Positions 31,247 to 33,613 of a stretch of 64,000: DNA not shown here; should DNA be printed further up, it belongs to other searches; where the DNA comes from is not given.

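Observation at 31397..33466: Atypical RHS-core protein: no YD-repeat shell, two tandem copies of an unrecognised 222-aa module, then an Ig-like domain fused directly to the RHS core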

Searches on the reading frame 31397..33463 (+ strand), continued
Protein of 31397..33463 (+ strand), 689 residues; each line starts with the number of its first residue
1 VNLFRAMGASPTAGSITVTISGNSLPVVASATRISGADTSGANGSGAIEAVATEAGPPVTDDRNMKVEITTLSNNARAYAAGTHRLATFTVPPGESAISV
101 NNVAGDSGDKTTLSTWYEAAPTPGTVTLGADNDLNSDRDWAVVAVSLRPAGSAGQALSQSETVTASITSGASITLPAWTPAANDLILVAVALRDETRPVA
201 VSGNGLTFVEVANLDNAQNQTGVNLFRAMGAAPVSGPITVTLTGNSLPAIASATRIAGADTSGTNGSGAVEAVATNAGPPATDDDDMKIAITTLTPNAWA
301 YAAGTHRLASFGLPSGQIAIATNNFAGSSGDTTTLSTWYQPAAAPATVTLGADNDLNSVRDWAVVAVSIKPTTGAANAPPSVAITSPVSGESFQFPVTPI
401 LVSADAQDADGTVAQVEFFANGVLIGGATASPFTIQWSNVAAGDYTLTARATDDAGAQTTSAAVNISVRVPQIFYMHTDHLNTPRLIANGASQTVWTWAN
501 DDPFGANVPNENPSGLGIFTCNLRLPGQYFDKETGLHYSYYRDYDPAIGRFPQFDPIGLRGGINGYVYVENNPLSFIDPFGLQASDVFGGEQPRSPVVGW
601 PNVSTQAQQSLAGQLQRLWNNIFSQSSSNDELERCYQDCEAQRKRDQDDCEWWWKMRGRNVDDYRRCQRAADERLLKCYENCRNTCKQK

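Call 92: predict_structure(alignment_id=A3)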
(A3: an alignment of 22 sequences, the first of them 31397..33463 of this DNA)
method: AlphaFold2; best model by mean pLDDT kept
length: 689 residues; sequences in the alignment: 22
mean_pLDDT: 70.9   pTM: 0.42
mean pLDDT of the five models: 70.9, 65.5, 63.2, 62.0, 62.0
residues with pLDDT >= 90: 147; 70-90: 286; 50-70: 88; < 50: 168
segments of 3 or more residues with pLDDT < 50: 41-43, 151-159, 374-376, 472-490, 498-627
pLDDT, mean of each block of 10 residues (from residue 1): 69 75 84 68 60 68 69 76 78 76 78 82 71 61 79 42 87 89 89 87 92 86 91 87 93 85 72 83 72 83 87 82 84 90 79 64 90 61 95 84 90 90 95 93 94 88 92 39 44 49 38 35 37 39 38 36 31 35 35 29 36 41 46 85 89 79 84 86 68
secondary structure, 60 per line:
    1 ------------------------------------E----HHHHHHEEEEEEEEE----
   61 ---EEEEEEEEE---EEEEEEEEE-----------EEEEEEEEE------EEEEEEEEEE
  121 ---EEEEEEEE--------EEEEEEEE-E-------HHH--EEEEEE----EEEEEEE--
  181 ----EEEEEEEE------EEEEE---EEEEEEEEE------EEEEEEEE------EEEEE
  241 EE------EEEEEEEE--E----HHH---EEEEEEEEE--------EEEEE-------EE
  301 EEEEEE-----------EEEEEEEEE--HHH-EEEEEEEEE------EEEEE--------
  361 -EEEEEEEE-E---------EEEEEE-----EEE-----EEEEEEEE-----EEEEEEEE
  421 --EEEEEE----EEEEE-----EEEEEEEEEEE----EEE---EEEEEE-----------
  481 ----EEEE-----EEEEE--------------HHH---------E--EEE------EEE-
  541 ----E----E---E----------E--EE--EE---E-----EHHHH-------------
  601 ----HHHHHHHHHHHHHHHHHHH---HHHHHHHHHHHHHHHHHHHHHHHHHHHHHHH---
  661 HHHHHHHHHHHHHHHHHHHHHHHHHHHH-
elements in order (helices of 4 or more, strands of 3 or more residues): H42-47 E48-56 E64-72 E76-84 E96-104 E111-120 E124-131 E140-147 E162-167 E172-178 E185-192 E199-203 E207-215 E222-229 E236-242 E249-256 E270-278 E287-291 E299-306 E318-326 E333-341 E348-352 E362-369 E381-386 E392-394 E400-407 E413-420 E423-428 E433-437 E443-453 E458-460 E464-469 E485-488 E494-498 E528-530 E537-539 H584-587 H605-623 H627-657 H661-688

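Call 96: find_homologous_proteins(query=L005:3134-4033:+, max_evalue=1e-10)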
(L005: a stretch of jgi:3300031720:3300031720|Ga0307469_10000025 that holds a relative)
Query L005:3134-4033:+ (300 aa): 693 proteins with E <= 1e-10 among 5142 candidates; the best 120 are listed.
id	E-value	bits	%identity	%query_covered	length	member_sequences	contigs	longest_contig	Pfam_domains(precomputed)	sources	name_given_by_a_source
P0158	1.9e-137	475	73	98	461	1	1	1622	PF05593.20,PF25023.2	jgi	jgi:YD repeat-containing protein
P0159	9.5e-136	470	73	96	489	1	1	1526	PF05593.20,PF25023.2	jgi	jgi:YD repeat-containing protein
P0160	3.6e-133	461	71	98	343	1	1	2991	PF05593.20,PF25023.2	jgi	jgi:YD repeat-containing protein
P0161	1.3e-131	456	71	98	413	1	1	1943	PF05593.20,PF25023.2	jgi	jgi:YD repeat-containing protein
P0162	9.1e-130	450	68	98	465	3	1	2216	PF05593.20,PF25023.2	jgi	jgi:YD repeat-containing protein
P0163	7.1e-126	438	64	98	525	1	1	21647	PF05593.20,PF25023.2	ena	-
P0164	4.7e-124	432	72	93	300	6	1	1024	PF05593.20,PF25023.2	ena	-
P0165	2.4e-122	426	79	85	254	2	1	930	PF05593.20,PF25023.2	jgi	jgi:YD repeat-containing protein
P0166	3.6e-122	425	76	89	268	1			PF05593.20,PF25023.2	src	-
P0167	4.2e-121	422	73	90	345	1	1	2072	PF05593.20,PF25023.2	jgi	jgi:YD repeat-containing protein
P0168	7.4e-121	421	67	98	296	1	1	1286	PF05593.20,PF25023.2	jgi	jgi:YD repeat-containing protein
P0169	2.2e-118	413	72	89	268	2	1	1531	PF05593.20,PF25023.2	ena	-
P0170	7.0e-115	401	67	93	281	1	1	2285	PF05593.20,PF25023.2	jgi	jgi:YD repeat-containing protein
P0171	2.7e-114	400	61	96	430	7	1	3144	PF05593.20,PF25023.2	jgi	jgi:YD repeat-containing protein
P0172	3.4e-114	399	71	85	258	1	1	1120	PF05593.20,PF25023.2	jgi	jgi:YD repeat-containing protein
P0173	1.5e-112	394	62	95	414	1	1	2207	PF05593.20,PF25023.2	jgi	-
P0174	3.4e-112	393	61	98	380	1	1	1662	PF05593.20,PF25023.2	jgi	jgi:YD repeat-containing protein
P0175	5.5e-111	389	61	98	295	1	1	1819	PF05593.20,PF25023.2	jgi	-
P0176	8.3e-111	388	68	91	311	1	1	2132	PF05593.20,PF25023.2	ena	-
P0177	4.9e-110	386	60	98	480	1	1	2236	PF05593.20,PF25023.2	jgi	jgi:YD repeat-containing protein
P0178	7.7e-110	385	70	85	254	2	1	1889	PF05593.20,PF25023.2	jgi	jgi:YD repeat-containing protein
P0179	1.7e-108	381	61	99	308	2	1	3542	PF05593.20,PF25023.2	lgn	-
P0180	2.3e-108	380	58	98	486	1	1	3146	PF05593.20,PF25023.2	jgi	jgi:YD repeat-containing protein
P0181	3.1e-108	380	61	96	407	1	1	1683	PF05593.20,PF25023.2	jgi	jgi:YD repeat-containing protein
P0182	4.4e-108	379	58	98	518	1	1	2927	PF05593.20,PF25023.2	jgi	jgi:YD repeat-containing protein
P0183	1.1e-107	378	60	99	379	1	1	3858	PF05593.20,PF25023.2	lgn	-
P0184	2.4e-107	377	61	98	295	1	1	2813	PF05593.20,PF25023.2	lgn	-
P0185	1.5e-106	374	60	96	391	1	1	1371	PF05593.20,PF25023.2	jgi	jgi:YD repeat-containing protein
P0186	1.1e-105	371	74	80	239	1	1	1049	PF05593.20,PF25023.2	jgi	-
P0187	1.1e-105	371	60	98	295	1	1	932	PF05593.20,PF25023.2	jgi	jgi:YD repeat-containing protein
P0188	4.1e-105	369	62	93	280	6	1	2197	PF05593.20,PF25023.2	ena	-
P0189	1.7e-104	367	59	98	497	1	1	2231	PF05593.20,PF25023.2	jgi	-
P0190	6.3e-104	366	60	97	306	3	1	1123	PF05593.20,PF25023.2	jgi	jgi:YD repeat-containing protein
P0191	8.3e-104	365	60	98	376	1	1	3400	PF05593.20,PF25023.2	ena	-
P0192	1.1e-103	365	70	85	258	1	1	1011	PF05593.20,PF25023.2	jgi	jgi:YD repeat-containing protein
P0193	2.7e-103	363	63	91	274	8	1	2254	PF05593.20,PF25023.2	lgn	-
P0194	3.0e-103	363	66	86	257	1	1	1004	PF05593.20,PF25023.2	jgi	jgi:YD repeat-containing protein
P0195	5.5e-103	362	59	100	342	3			PF05593.20,PF25023.2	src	-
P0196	5.6e-103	362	60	94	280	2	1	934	PF05593.20,PF25023.2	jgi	jgi:YD repeat-containing protein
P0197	2.3e-102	360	61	93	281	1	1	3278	PF05593.20,PF25023.2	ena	-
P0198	3.8e-102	360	55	98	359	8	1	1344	PF05593.20,PF25023.2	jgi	-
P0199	4.0e-102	360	64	89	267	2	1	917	PF05593.20,PF25023.2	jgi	-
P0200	4.1e-102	360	58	98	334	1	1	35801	PF05593.20,PF25023.2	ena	-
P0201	7.2e-102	359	56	98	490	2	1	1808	PF05593.20,PF25023.2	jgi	jgi:YD repeat-containing protein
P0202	1.3e-101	358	56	99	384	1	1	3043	PF05593.20,PF25023.2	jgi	jgi:YD repeat-containing protein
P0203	1.5e-101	358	63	90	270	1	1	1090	PF05593.20,PF25023.2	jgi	jgi:YD repeat-containing protein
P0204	1.8e-101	357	66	84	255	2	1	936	PF05593.20,PF25023.2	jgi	jgi:YD repeat-containing protein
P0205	4.8e-101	356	57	96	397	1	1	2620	PF05593.20,PF25023.2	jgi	jgi:YD repeat-containing protein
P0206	5.1e-101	356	65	90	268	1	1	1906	PF05593.20,PF25023.2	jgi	-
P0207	6.9e-101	356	58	99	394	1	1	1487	PF05593.20,PF25023.2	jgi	jgi:YD repeat-containing protein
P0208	1.1e-100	355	59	96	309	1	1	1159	PF05593.20,PF25023.2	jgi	jgi:YD repeat-containing protein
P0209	2.1e-100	354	58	98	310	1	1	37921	PF05593.20,PF25023.2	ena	-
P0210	6.5e-100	352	70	78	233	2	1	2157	PF05593.20,PF25023.2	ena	-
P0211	7.4e-100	352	56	98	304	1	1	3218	PF05593.20,PF25023.2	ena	-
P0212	9.8e-100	352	56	96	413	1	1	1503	PF05593.20,PF25023.2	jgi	jgi:YD repeat-containing protein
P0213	2.3e-99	351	65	86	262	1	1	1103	PF05593.20,PF25023.2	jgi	jgi:YD repeat-containing protein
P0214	9.8e-99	348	59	96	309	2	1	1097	PF05593.20,PF25023.2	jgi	jgi:YD repeat-containing protein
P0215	1.1e-98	348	57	96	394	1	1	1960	PF05593.20,PF25023.2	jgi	jgi:YD repeat-containing protein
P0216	2.5e-98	347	61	89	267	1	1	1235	PF05593.20,PF25023.2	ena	-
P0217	6.3e-98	346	60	91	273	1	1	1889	PF05593.20,PF25023.2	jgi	jgi:YD repeat-containing protein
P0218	4.0e-97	343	57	96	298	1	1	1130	PF05593.20,PF25023.2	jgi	jgi:YD repeat-containing protein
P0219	5.4e-97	343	60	91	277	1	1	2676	PF05593.20,PF25023.2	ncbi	ncbi:MAG: hypothetical protein WBM28_10650 [Burkholderiales bacterium]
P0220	5.7e-97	343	61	93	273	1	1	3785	PF05593.20,PF25023.2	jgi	jgi:YD repeat-containing protein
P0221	1.2e-96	342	79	68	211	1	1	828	PF05593.20,PF25023.2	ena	-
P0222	1.5e-96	341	59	93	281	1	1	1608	PF05593.20,PF25023.2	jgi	jgi:YD repeat-containing protein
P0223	3.2e-96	340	62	87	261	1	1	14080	PF05593.20,PF25023.2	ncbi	ncbi:MAG: hypothetical protein ACT4P3_00170, partial [Betaproteobacteria bacterium]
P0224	2.4e-94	334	60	91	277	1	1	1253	PF05593.20,PF25023.2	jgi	jgi:YD repeat-containing protein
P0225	3.2e-94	334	59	90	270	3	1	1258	PF05593.20,PF25023.2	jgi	jgi:YD repeat-containing protein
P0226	1.2e-93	332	61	85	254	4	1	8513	PF05593.20,PF25023.2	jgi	jgi:YD repeat-containing protein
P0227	2.1e-93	331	57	91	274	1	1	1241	PF05593.20,PF25023.2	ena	-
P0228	4.3e-92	327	55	96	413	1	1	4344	PF05593.20,PF25023.2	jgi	jgi:YD repeat-containing protein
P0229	2.4e-91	324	58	89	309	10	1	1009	PF05593.20,PF25023.2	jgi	jgi:YD repeat-containing protein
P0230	2.4e-91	324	54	96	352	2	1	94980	PF05593.20,PF25023.2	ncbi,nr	ncbi:MAG: RHS repeat protein [Betaproteobacteria bacterium]|nr:RHS repeat protein [Betaproteobacteri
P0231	5.4e-91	323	57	91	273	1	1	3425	PF05593.20,PF25023.2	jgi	jgi:YD repeat-containing protein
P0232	1.2e-90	322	56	91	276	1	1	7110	PF05593.20,PF25023.2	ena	-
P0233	1.6e-90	322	61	85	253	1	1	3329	PF05593.20,PF25023.2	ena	-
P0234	1.7e-90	321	59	88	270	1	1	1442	PF05593.20,PF25023.2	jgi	jgi:YD repeat-containing protein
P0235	2.0e-90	321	60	86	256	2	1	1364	PF05593.20,PF25023.2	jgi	jgi:YD repeat-containing protein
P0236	8.2e-90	319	72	70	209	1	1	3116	PF05593.20,PF25023.2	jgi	-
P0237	5.2e-89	317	52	99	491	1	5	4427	PF05593.20,PF25023.2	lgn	-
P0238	1.1e-88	316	67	75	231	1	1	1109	PF05593.20,PF25023.2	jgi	jgi:YD repeat-containing protein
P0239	1.2e-88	315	63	88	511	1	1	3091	PF05593.20,PF25023.2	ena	-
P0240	1.8e-88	315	56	91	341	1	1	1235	PF05593.20,PF25023.2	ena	-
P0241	5.5e-88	313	51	100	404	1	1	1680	PF05593.20,PF25023.2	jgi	jgi:YD repeat-containing protein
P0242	7.1e-88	313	58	91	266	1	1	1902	PF05593.20,PF25023.2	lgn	-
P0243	2.5e-87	311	54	94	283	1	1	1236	PF05593.20,PF25023.2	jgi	jgi:YD repeat-containing protein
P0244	4.1e-87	310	65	75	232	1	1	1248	PF05593.20,PF25023.2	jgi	jgi:YD repeat-containing protein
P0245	5.5e-87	310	55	91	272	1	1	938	PF05593.20,PF25023.2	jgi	jgi:YD repeat-containing protein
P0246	1.3e-86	309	62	85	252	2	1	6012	PF05593.20,PF25023.2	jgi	jgi:YD repeat-containing protein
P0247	4.8e-86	307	59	90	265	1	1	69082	PF05593.20,PF25023.2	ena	-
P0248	6.5e-86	306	59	91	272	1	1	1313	PF05593.20,PF25023.2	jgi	jgi:YD repeat-containing protein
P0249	1.5e-85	305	63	76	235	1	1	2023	PF05593.20,PF25023.2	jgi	jgi:YD repeat-containing protein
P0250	1.6e-85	305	67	73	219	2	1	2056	PF05593.20,PF25023.2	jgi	jgi:YD repeat-containing protein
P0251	3.2e-85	304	71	69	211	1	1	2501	PF05593.20,PF25023.2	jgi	-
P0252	8.6e-85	303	59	82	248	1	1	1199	PF05593.20,PF25023.2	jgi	-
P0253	8.8e-85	303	57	84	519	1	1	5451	PF05593.20,PF25023.2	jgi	jgi:RHS repeat-associated protein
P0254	1.5e-84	302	66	74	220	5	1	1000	PF05593.20,PF25023.2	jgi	jgi:YD repeat-containing protein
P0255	2.7e-84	301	48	100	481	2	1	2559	PF05593.20,PF25023.2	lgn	-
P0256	7.0e-84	300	48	99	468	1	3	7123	PF05593.20,PF25023.2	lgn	-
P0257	1.9e-83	298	47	100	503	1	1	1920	PF05593.20,PF25023.2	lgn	-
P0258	5.3e-83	297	49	99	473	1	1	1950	PF05593.20,PF25023.2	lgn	-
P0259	6.1e-83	297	48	100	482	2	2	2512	PF05593.20,PF25023.2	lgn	-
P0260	9.7e-83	296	56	86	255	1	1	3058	PF05593.20,PF25023.2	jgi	-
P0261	2.9e-82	294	51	96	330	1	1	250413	PF05593.20,PF25023.2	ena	-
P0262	3.5e-82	294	51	90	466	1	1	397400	PF05593.20,PF25023.2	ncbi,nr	ncbi:MAG: RHS repeat protein [Rhodocyclales bacterium]|nr:RHS repeat protein [Rhodocyclales bacteriu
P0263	5.5e-82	294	61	76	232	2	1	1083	PF05593.20,PF25023.2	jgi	jgi:YD repeat-containing protein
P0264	1.0e-81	293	45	100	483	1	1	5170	PF05593.20,PF25023.2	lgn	-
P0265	6.3e-81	290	48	100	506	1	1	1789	PF05593.20,PF25023.2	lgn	-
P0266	1.4e-80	289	48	100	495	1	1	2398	PF05593.20,PF25023.2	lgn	-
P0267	2.7e-80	288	47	100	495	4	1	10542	PF05593.20,PF25023.2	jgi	-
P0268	5.2e-80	287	47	100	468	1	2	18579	PF05593.20,PF25023.2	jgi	jgi:YD repeat-containing protein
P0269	6.2e-80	287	46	100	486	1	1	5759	PF05593.20,PF25023.2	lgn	-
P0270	7.6e-80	287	72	65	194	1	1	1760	PF05593.20,PF25023.2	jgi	jgi:YD repeat-containing protein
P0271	9.3e-80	286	57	81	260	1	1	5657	PF05593.20,PF25023.2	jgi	-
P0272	1.8e-79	285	47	99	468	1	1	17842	PF05593.20,PF25023.2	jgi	jgi:YD repeat-containing protein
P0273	4.8e-79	284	57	84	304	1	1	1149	PF05593.20,PF25023.2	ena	-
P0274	5.3e-79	284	47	100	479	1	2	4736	PF05593.20,PF25023.2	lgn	-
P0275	6.4e-79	283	60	74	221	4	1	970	PF05593.20,PF25023.2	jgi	jgi:YD repeat-containing protein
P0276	1.0e-78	283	61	76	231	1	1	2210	PF05593.20,PF25023.2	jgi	jgi:YD repeat-containing protein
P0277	1.2e-78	283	55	86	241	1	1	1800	PF05593.20,PF25023.2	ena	-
